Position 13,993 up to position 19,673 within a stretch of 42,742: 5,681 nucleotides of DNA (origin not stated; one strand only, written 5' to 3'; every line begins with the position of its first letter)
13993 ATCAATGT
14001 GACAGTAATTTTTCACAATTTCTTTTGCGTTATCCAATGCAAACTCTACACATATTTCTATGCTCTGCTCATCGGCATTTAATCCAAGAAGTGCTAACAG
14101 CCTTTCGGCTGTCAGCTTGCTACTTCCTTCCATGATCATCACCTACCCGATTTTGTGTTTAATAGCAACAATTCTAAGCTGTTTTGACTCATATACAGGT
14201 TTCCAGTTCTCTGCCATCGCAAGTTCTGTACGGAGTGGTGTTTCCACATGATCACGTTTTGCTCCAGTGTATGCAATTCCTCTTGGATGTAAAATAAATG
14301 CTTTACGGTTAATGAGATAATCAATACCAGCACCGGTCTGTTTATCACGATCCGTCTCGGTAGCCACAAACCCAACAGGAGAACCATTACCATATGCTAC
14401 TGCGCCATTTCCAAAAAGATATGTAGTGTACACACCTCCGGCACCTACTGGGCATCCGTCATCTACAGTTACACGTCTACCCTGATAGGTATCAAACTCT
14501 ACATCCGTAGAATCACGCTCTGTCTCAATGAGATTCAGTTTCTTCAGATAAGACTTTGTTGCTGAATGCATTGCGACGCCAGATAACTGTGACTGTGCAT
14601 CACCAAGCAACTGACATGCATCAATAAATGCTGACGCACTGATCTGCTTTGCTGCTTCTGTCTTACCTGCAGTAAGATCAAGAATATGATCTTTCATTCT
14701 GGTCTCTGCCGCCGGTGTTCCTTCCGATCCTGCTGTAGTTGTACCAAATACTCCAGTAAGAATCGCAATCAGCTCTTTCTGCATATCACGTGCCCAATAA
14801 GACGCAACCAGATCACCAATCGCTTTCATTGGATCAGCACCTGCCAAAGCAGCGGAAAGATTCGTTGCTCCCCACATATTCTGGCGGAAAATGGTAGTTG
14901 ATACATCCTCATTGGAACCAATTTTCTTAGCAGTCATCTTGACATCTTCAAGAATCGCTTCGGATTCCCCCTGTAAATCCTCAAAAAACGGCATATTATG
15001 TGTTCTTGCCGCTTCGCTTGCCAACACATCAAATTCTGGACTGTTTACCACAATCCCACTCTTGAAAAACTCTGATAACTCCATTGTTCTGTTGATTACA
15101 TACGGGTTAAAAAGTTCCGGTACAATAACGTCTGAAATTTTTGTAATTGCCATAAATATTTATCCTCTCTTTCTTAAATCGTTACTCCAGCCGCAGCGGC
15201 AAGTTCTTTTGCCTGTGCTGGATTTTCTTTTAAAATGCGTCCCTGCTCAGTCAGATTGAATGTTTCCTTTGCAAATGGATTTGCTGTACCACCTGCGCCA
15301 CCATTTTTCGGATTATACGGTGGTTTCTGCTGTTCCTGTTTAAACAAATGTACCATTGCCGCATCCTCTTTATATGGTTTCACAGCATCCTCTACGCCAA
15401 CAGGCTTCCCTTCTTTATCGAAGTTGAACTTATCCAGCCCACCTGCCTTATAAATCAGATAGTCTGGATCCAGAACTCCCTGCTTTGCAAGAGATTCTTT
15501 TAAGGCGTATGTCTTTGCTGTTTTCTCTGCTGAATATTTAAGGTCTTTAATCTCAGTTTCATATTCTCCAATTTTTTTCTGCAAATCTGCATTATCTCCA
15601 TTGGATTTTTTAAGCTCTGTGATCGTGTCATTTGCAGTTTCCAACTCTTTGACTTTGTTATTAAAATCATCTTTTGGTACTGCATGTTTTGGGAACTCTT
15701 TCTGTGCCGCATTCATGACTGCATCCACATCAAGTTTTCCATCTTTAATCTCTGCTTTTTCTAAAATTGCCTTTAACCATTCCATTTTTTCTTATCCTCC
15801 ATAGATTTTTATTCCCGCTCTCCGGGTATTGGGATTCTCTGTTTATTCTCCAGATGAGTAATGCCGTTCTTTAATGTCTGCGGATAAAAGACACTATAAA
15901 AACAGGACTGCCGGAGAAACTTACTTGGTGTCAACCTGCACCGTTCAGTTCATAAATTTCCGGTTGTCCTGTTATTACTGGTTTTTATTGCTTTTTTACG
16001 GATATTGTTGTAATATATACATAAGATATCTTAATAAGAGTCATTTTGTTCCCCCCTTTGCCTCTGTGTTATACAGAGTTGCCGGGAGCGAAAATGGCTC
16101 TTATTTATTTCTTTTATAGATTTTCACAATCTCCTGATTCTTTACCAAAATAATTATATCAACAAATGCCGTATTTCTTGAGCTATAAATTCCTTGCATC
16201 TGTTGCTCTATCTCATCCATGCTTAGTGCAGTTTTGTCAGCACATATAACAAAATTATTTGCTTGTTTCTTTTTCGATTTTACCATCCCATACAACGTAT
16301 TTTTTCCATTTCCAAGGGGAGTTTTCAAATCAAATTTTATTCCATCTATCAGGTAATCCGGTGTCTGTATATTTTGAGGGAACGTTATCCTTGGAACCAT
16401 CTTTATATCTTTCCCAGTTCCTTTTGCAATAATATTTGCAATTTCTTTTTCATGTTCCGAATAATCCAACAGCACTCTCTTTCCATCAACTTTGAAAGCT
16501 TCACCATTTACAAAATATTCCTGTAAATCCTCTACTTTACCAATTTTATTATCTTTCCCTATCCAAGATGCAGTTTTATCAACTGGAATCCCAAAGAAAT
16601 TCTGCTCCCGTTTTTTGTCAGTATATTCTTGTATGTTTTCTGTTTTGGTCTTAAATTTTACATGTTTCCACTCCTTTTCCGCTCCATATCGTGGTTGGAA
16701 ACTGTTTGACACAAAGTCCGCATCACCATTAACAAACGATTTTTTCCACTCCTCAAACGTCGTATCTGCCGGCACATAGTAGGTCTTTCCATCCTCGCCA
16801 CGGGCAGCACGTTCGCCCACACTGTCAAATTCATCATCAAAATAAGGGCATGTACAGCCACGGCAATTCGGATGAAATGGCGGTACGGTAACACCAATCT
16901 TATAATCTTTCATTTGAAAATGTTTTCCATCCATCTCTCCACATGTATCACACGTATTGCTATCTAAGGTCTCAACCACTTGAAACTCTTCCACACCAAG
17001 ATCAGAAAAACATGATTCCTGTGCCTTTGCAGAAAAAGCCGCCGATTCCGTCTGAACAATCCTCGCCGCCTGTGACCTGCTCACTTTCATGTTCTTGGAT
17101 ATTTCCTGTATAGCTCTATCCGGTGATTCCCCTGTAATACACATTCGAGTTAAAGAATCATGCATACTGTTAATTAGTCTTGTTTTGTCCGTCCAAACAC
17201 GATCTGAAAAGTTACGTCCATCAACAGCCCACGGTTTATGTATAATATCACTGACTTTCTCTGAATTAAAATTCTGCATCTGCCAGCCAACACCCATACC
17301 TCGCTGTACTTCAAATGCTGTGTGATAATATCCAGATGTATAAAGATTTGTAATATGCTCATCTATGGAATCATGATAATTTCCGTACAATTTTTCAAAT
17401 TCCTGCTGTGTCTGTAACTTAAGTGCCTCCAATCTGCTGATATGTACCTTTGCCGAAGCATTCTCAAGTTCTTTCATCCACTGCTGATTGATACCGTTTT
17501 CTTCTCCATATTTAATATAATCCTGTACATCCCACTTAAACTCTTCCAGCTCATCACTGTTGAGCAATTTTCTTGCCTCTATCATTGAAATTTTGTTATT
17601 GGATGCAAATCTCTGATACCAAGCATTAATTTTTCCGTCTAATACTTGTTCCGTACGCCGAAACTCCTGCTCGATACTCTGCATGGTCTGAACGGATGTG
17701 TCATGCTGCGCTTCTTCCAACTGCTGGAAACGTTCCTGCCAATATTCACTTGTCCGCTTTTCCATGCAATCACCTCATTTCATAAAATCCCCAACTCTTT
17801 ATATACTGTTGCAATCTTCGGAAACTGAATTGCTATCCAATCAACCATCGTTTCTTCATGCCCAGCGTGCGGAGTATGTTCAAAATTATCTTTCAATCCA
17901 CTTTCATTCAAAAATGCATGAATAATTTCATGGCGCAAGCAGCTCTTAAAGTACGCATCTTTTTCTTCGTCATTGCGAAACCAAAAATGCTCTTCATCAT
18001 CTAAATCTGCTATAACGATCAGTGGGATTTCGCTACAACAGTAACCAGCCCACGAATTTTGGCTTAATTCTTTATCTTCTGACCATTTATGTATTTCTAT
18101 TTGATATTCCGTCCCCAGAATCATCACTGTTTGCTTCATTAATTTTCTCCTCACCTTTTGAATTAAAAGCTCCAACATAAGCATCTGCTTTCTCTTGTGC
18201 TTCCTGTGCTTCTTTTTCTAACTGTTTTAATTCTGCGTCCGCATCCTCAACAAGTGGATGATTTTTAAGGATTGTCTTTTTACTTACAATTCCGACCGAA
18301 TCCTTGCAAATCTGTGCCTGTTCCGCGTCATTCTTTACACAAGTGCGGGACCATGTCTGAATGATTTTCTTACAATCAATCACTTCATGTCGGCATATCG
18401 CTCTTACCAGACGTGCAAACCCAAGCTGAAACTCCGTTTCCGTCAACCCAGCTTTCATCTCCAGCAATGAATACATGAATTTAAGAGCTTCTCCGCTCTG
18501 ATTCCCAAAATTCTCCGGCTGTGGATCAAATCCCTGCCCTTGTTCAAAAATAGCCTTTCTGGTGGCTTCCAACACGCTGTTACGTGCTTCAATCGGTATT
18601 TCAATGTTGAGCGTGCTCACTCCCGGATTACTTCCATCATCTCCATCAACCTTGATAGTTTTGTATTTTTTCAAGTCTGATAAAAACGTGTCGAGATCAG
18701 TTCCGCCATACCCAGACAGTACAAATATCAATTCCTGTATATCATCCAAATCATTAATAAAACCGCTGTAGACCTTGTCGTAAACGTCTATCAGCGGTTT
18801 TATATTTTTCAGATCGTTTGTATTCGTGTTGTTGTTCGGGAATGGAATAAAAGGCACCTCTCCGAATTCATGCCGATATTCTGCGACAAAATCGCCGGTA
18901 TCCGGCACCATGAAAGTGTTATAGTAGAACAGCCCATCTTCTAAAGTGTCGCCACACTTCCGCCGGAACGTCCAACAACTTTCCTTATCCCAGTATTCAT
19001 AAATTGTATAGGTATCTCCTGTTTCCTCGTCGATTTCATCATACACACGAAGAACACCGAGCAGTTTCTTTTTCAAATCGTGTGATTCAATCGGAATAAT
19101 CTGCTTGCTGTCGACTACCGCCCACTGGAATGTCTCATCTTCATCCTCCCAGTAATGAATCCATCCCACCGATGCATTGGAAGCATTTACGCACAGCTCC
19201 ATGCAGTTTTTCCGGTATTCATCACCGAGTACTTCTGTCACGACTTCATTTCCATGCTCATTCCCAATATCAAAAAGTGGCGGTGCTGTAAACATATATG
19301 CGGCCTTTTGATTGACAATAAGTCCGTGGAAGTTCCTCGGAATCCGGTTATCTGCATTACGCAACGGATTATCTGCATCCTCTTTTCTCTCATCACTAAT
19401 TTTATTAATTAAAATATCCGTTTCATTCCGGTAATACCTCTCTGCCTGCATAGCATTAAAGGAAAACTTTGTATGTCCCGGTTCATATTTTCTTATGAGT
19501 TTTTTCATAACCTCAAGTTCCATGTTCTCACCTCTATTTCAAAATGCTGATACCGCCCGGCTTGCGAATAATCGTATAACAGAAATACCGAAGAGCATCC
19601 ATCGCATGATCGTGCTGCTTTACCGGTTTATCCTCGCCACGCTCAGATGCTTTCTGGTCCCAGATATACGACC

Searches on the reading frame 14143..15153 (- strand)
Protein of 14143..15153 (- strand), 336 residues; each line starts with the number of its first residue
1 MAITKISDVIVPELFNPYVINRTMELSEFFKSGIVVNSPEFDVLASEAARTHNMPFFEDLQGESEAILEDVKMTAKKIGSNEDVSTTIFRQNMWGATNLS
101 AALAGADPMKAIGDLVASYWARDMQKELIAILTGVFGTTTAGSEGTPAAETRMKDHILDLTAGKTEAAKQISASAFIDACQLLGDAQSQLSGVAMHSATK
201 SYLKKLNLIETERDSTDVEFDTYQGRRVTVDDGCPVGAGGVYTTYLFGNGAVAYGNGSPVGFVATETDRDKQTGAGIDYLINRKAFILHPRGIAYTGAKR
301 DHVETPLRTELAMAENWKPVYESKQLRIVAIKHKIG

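Call 82: search_protein_families(library=phrogs, proteins=[window:14143-15153:-], max_evalue=0.00001)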
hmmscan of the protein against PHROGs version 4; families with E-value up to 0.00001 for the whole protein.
window:14143-15153:- (336 aa): 3 families
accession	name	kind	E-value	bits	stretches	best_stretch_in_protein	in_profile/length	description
phrog_247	-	head and packaging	2e-110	370.3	1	1-335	3-339/351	major head protein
phrog_15288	-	head and packaging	2.5e-42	145.5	1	165-335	2-171/172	major head protein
phrog_19632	-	unknown function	5.5e-40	137.7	1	1-141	1-141/149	-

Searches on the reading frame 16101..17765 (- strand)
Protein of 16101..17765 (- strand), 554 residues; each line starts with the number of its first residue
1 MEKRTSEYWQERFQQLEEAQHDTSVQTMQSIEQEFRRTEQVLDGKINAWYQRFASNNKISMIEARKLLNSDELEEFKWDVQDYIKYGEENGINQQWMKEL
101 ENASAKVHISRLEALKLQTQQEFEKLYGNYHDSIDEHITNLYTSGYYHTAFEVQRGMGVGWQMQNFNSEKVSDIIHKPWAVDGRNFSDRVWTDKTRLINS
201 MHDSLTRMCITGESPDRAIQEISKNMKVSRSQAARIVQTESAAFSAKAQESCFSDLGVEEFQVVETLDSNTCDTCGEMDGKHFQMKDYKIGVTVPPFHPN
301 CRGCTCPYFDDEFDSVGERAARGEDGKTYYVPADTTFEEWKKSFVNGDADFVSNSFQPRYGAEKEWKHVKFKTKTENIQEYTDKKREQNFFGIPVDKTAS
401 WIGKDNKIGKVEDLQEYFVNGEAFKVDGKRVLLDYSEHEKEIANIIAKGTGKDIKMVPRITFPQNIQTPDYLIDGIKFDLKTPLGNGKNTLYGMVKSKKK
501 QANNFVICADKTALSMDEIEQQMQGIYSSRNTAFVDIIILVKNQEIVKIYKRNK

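Call 82: search_protein_families(library=phrogs, proteins=[window:16101-17765:-], max_evalue=0.00001)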
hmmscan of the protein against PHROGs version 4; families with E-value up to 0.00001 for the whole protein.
window:16101-17765:- (554 aa): 14 families
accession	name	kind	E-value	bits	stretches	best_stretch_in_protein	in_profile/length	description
phrog_115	-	head and packaging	1.6e-121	408.6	1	1-527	17-480/665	minor head protein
phrog_2841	-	head and packaging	1.4e-108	365.2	1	4-363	2-362/525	minor head protein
phrog_595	-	head and packaging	7.6e-97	326.8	1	6-488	1-381/513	head maturation protease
phrog_4728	-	head and packaging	1.1e-67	230.2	1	4-354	2-353/591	head morphogenesis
phrog_8404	-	unknown function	2.3e-40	139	1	5-134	3-132/137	-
phrog_7625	-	head and packaging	6.1e-27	95.6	1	108-350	44-294/504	head morphogenesis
phrog_19443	-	head and packaging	1.1e-26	94.5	1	41-420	35-376/579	minor head protein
phrog_21033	-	unknown function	3.3e-26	93.5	1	249-379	3-130/265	-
phrog_241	-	head and packaging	2.5e-22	80.7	1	226-340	191-308/679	head morphogenesis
phrog_6577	-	unknown function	5.6e-22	78.9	1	183-351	101-279/1066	-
phrog_1657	-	head and packaging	8.3e-11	42.8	1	95-345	43-334/337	head morphogenesis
phrog_13257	-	head and packaging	5.7e-09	36.6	1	436-526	288-379/405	head maturation protease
phrog_36486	-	unknown function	8.4e-09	36.8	1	7-54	5-52/52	-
phrog_2662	-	head and packaging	5.9e-06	26.1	1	210-302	600-702/717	portal protein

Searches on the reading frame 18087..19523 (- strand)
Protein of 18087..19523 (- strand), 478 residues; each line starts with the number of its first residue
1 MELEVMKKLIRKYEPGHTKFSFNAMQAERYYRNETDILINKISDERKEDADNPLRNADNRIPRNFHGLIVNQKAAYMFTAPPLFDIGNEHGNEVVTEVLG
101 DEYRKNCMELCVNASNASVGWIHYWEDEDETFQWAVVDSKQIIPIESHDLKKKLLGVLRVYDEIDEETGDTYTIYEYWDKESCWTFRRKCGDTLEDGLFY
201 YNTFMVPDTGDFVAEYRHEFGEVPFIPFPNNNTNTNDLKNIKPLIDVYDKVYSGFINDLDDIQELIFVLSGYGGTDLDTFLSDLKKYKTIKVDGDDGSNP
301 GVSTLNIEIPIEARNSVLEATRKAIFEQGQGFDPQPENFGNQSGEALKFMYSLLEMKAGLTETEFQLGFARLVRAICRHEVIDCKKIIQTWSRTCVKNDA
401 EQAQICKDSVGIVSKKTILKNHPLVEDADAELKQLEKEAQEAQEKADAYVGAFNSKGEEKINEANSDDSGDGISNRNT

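Call 82: search_protein_families(library=phrogs, proteins=[window:18087-19523:-], max_evalue=0.00001)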
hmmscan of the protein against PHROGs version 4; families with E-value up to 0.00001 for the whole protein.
window:18087-19523:- (478 aa): 3 families
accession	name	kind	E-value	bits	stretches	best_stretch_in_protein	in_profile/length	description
phrog_64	-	head and packaging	1.7e-120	404.1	1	4-466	76-522/547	portal protein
phrog_9064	-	head and packaging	7.7e-57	193.5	1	237-458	3-223/228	portal protein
phrog_8418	-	head and packaging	7.6e-12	46.5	1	366-464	20-126/136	portal protein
